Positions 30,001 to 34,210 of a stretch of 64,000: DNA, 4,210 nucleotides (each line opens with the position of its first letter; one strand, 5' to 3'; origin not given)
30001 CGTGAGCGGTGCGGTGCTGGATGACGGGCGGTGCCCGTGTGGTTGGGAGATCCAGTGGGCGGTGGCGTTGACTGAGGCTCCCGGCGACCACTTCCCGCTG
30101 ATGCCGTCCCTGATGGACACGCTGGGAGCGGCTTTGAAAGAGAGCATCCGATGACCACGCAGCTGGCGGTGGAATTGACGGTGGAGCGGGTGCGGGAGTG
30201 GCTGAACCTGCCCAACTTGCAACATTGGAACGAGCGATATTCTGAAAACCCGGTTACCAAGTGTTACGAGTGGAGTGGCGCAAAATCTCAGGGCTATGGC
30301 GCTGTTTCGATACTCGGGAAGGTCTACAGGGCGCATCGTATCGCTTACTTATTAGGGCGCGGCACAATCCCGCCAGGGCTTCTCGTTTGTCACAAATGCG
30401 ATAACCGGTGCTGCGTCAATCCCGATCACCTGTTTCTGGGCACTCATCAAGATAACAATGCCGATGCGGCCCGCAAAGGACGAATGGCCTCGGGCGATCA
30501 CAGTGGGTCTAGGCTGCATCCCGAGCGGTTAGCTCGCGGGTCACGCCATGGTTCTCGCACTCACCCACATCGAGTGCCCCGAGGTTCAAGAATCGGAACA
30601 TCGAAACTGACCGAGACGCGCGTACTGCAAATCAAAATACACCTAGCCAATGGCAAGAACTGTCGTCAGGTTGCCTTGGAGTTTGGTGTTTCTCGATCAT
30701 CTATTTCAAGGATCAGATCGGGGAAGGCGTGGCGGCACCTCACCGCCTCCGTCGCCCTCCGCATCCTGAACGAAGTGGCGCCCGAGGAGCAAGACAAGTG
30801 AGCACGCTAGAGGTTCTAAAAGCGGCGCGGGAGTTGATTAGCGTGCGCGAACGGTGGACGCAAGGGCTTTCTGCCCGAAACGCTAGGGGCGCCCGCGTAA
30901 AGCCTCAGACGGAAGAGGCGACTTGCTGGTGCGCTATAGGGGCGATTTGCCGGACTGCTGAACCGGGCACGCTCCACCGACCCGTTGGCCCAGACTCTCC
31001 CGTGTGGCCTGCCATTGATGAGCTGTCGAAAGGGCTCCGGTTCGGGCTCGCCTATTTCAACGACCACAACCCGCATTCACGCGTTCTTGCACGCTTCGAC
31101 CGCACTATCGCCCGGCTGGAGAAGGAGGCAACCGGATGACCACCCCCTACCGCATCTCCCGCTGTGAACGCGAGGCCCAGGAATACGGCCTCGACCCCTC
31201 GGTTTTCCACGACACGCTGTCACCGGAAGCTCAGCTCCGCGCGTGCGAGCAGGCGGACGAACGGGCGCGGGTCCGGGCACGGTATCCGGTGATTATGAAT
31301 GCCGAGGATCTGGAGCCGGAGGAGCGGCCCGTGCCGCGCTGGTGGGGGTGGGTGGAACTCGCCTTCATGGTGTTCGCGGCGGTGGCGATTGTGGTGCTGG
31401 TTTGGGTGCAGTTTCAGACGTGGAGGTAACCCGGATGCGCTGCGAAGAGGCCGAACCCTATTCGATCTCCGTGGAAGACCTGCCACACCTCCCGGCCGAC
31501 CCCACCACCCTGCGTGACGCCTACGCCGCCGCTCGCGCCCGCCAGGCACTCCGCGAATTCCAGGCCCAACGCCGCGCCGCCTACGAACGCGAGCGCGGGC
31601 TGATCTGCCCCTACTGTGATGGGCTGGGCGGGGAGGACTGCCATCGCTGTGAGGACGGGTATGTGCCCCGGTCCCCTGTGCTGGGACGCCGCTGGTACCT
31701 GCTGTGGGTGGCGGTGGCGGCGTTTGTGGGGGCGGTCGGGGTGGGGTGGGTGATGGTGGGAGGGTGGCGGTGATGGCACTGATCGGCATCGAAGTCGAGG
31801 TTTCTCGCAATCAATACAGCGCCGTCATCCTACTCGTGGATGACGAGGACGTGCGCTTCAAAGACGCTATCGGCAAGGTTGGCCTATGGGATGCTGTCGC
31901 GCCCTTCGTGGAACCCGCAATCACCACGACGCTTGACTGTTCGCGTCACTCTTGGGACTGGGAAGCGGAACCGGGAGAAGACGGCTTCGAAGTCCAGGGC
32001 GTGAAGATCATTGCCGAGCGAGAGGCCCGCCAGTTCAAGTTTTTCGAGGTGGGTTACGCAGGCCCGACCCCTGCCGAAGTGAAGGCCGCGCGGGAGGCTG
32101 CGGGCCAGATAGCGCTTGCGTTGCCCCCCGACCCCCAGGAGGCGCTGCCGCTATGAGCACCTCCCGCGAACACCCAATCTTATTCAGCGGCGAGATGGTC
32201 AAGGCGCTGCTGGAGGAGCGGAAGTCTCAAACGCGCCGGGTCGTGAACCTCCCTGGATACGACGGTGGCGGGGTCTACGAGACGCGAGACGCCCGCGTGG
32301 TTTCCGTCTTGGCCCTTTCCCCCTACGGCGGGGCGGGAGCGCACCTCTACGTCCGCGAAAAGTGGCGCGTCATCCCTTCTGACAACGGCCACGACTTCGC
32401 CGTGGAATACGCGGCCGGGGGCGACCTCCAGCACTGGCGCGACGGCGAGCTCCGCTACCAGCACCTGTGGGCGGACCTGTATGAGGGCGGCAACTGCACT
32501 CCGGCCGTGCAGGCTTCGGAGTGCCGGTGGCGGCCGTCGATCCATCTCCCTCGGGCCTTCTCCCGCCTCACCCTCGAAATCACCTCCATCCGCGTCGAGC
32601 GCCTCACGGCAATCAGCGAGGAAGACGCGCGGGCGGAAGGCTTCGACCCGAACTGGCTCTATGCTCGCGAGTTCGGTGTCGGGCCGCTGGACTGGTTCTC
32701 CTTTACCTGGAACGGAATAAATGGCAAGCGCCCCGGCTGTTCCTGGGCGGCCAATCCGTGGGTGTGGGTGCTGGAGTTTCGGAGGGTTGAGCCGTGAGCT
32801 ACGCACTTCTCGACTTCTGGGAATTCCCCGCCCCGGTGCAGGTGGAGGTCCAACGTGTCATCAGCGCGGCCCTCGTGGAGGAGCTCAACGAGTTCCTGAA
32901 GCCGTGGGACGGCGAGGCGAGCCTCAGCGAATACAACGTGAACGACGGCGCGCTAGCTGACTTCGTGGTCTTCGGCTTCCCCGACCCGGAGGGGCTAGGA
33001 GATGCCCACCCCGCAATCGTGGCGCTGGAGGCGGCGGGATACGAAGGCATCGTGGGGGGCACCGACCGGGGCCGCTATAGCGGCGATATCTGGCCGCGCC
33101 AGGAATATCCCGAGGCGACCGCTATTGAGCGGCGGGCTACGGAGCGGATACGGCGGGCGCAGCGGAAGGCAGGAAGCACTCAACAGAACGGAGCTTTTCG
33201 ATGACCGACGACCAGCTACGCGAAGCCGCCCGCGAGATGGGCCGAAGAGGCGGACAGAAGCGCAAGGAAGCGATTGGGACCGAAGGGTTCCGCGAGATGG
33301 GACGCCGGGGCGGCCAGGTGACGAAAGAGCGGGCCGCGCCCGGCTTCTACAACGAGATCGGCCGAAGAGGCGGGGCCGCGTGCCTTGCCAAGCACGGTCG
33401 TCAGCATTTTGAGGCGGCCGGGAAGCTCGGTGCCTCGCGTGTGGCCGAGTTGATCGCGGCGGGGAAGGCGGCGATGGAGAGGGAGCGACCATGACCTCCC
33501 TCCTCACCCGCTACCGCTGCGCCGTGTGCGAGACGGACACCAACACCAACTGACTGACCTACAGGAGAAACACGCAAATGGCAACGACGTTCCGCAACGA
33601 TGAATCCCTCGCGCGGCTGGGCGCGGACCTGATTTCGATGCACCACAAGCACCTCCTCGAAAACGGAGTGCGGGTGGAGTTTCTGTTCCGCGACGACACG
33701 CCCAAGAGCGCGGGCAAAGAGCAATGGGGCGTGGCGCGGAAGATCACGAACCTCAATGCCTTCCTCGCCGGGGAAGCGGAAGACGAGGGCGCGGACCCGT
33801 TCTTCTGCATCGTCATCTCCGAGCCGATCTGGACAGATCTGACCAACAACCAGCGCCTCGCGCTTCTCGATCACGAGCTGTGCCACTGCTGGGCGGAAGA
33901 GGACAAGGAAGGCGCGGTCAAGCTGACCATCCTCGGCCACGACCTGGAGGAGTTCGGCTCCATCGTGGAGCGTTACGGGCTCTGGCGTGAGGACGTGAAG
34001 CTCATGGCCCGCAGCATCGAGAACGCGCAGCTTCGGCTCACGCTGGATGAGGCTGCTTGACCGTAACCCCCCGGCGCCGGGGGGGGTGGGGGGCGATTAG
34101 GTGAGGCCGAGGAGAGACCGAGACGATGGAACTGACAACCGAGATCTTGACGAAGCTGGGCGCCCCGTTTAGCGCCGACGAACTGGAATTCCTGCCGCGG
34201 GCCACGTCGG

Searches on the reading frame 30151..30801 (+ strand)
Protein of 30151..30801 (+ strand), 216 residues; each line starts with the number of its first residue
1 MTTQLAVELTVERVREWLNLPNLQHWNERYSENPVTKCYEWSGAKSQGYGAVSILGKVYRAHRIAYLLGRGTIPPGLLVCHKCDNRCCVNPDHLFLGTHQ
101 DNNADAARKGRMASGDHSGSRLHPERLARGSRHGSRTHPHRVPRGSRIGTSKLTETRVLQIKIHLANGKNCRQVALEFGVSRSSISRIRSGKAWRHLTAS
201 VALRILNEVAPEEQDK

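Call 4: search_protein_families(library=pfam, proteins=[window:30151-30801:+], max_evalue=0.1)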
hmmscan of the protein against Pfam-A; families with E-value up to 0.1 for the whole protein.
window:30151-30801:+ (216 aa): 8 families
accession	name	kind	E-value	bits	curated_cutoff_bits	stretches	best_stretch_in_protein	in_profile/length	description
PF13392.12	HNH_3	-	1e-13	51.1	24.8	1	59-103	1-45/46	HNH endonuclease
PF13384.12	HTH_23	-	8.7e-05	22.7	24.6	1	153-190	2-39/50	Homeodomain-like domain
PF05551.17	zf-His_Me_endon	-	0.00042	21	27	1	79-111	67-99/131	Zinc-binding loop region of homing endonuclease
PF02796.21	HTH_7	-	0.0031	18.1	23.8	1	151-188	4-41/45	Helix-turn-helix domain of resolvase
PF13518.12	HTH_28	-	0.0033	17.9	25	1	164-189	8-33/52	Helix-turn-helix domain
PF13936.12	HTH_38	-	0.007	16.5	27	1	154-187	6-39/44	Helix-turn-helix domain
PF01381.28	HTH_3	-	0.021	15.3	23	1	172-193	13-34/55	Helix-turn-helix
PF12844.13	HTH_19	-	0.059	13.7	30.2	1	167-209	11-51/64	Helix-turn-helix domain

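Call 5: search_protein_families(library=phrogs, proteins=[window:30151-30801:+], max_evalue=0.01)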
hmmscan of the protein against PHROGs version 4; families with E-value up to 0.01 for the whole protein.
window:30151-30801:+ (216 aa): 19 families
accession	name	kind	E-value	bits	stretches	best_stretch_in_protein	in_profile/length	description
phrog_59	-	DNA, RNA and nucleotide metabolism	2e-34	120.7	1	26-199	146-277/423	HNH endonuclease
phrog_1872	-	DNA, RNA and nucleotide metabolism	2.1e-29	103.5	1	26-139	19-143/166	endonuclease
phrog_826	-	DNA, RNA and nucleotide metabolism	8.6e-23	82.3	1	33-117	81-168/281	HNH endonuclease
phrog_6254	-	DNA, RNA and nucleotide metabolism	1.3e-21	78.5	1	35-191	11-150/154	HNH endonuclease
phrog_3593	-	DNA, RNA and nucleotide metabolism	5.4e-20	73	1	31-115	64-150/210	HNH endonuclease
phrog_1492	-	DNA, RNA and nucleotide metabolism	9.4e-14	52.4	1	42-131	84-188/414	HNH endonuclease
phrog_99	-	DNA, RNA and nucleotide metabolism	1.2e-11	46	1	22-109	110-208/383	HNH endonuclease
phrog_4842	-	DNA, RNA and nucleotide metabolism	2.7e-09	38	1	36-94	75-135/154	HNH endonuclease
phrog_664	-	DNA, RNA and nucleotide metabolism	7.5e-06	26.9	1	140-199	70-131/210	DNA binding protein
phrog_6156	-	DNA, RNA and nucleotide metabolism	9.5e-05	22.8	1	145-198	178-231/261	endonuclease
phrog_20467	-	DNA, RNA and nucleotide metabolism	0.00032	21.6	1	79-198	25-108/112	HNH endonuclease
phrog_517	-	DNA, RNA and nucleotide metabolism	0.00042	22.2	1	151-188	84-121/128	HTH DNA binding protein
phrog_638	-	transcription regulation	0.00044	21.1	1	167-209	16-56/145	transcriptional regulator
phrog_10495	-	DNA, RNA and nucleotide metabolism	0.0019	19.4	1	71-109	20-58/63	HNH endonuclease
phrog_1124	-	transcription regulation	0.004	17.7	1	164-209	15-59/177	transcriptional regulator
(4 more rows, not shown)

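Call 27: search_protein_families(library=ncbifam, proteins=[window:30151-30801:+], max_evalue=0.01)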
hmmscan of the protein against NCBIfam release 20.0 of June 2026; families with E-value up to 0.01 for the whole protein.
window:30151-30801:+ (216 aa): 0 families

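Call 32: search_protein_families(library=padloc, proteins=[window:30151-30801:+], max_evalue=0.001)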
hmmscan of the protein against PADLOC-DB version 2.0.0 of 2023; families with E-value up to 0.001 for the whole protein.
window:30151-30801:+ (216 aa): 1 family
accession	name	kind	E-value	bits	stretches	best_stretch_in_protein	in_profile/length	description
PDLC03704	HEase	-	2.9e-05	22.4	1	48-97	27-76/131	homing endonuclease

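Call 40: search_dna_similar(query=window:30151-30801:+, collection=phages, mode=protein, max_rows=12)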
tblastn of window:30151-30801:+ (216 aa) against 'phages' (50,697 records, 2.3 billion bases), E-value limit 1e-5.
Records with a match: 1399; places in all: 1791; records where one place covers at least 80% of the query: 73.
Best place of each record, by identity: 60-80% 1; <60% 1398.
By first word of the organism name: Klebsiella 259; Escherichia 217; Mycobacterium 124; Acinetobacter 85; Salmonella 73; Yersinia 70; Gordonia 64; Pseudomonas 58; Streptomyces 48; Bacillus 38; and 72 more.
By host as written in the record: - 206; Klebsiella pneumoniae 142; Mycobacterium smegmatis mc2 155 92; Escherichia coli 65; Gordonia terrae 3612 48; Yersinia pestis 38; Acinetobacter baumannii 36; Pseudomonas aeruginosa 18; and 344 more.
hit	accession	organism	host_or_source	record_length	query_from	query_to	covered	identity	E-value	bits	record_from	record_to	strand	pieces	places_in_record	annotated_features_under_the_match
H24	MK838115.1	Aeromonas phage LAh_9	Aeromonas hydrophila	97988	1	200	93%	38.6%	6e-23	101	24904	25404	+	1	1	putative HNH endonuclease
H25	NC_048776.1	Aeromonas phage LAh_9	Aeromonas hydrophila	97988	1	200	93%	38.6%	6e-23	101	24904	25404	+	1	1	endonuclease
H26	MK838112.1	Aeromonas phage LAh_6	Aeromonas hydrophila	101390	29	203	81%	39.8%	5e-23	102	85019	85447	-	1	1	putative HNH endonuclease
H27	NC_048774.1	Aeromonas phage LAh_6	Aeromonas hydrophila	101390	29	203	81%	39.8%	5e-23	102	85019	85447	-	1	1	endonuclease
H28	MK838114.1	Aeromonas phage LAh_8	Aeromonas hydrophila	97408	29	203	81%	39.2%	3e-23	102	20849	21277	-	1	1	putative HNH endonuclease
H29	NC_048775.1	Aeromonas phage LAh_8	Aeromonas hydrophila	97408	29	203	81%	39.2%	3e-23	102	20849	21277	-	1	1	endonuclease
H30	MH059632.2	Dickeya phage Dagda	Dickeya solani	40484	1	195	90%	34.2%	2e-19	92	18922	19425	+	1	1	hypothetical protein | virion assembly protein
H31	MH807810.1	Dickeya phage Dagda_B1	Dickeya solani DSM28711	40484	1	195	90%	34.2%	2e-19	92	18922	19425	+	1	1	hypothetical protein | virion assembly protein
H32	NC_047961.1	Dickeya phage Dagda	Dickeya solani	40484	1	195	90%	34.2%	2e-19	92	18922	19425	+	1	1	HNH endonuclease | virion assembly protein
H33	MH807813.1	Dickeya phage Katbat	Dickeya solani DSM28711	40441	2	195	90%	34.4%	5e-19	90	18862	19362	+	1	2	homing endonuclease | virion assembly protein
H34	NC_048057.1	Dickeya phage Katbat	Dickeya solani DSM28711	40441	2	195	90%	34.4%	5e-19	90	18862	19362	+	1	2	HNH endonuclease | virion assembly protein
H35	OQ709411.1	Myxococcus phage Mx9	Myxococcus xanthus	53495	21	207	87%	35.5%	8e-26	109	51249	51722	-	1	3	putative HNH endonuclease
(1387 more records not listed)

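Call 80: find_related_loci(query=window:30151-30801:+, collection=viral_contigs, flank=5000)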
Query window:30151-30801:+ (216 aa) in viral_contigs; peptide patterns used: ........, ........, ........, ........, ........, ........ (x = any residue, [..] = any of these).
4 stretches matched a pattern; 2 encode a relative of the query (tblastn E <= 1e-3); 2 distinct loci.
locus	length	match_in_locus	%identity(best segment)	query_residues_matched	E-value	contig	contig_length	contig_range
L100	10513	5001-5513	41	18-198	9e-36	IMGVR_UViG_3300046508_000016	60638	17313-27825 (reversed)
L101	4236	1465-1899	38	24-198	1e-33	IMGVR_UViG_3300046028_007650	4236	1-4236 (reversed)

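Call 93: search_solved_structures(query=window:30151-30801:+, max_evalue=0.01)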
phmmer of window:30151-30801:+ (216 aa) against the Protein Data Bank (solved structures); distinct sequences matched with E-value up to 0.01: 0.

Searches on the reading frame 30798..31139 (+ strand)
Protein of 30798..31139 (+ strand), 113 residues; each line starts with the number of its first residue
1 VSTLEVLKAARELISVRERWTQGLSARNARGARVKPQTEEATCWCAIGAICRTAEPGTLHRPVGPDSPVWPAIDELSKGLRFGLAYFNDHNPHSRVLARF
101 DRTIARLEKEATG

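Call 30: find_encoding_contigs(protein=window:30798-31139:+, flank=10000, max_places=10)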
Protein window:30798-31139:+ (113 aa): 4 contigs read that carry it; 2 places shown.
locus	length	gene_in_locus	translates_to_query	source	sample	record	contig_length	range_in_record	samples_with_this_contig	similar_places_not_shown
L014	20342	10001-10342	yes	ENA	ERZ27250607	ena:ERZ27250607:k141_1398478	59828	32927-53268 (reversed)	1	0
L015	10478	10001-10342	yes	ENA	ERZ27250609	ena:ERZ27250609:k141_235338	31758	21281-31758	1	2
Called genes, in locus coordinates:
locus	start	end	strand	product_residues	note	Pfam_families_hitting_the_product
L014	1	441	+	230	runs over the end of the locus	PF04255:DUF433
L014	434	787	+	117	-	-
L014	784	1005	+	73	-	-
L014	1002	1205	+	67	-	-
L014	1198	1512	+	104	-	-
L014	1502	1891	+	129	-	-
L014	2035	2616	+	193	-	-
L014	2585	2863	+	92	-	-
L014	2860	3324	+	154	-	-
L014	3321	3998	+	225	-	-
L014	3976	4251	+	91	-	-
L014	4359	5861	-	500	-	PF00239:Resolvase, PF07508:Recombinase, PF13408:Zn_ribbon_recom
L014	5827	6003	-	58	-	-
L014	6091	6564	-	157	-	PF13560:HTH_31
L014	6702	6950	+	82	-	PF01381:HTH_3 (weak)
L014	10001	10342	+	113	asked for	PF19698:DUF6197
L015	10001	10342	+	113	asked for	PF19698:DUF6197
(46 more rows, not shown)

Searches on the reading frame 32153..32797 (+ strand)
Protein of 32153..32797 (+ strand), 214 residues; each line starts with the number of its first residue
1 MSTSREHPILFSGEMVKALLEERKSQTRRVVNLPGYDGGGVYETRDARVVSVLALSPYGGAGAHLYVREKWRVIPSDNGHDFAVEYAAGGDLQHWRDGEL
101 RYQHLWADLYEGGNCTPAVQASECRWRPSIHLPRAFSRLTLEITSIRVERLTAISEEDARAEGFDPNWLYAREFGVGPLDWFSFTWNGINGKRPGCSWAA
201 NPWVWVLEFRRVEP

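Call 68: search_protein_families(library=phrogs, proteins=[window:32153-32797:+], max_evalue=0.001)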
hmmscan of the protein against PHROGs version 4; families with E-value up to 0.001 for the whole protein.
window:32153-32797:+ (214 aa): 4 families
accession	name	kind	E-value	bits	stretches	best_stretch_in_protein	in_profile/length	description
phrog_874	-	unknown function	6.7e-57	194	1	3-213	64-258/277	-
phrog_18361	-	unknown function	3.4e-18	67.2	1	132-213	1-87/92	-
phrog_27495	-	unknown function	1.3e-09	39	1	5-33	6-34/186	-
phrog_28019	-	unknown function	1.5e-07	32.3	1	5-32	2-29/55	-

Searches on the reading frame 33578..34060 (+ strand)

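Call 68: search_protein_families(library=phrogs, proteins=[window:33578-34060:+], max_evalue=0.001)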
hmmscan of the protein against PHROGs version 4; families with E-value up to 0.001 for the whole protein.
window:33578-34060:+ (160 aa): 2 families
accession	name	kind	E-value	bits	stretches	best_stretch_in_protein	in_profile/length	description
phrog_513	-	integration and excision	3.8e-20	73.2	1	13-149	37-187/208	transposase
phrog_18648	-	unknown function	3.5e-06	28.1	1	95-148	6-67/87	-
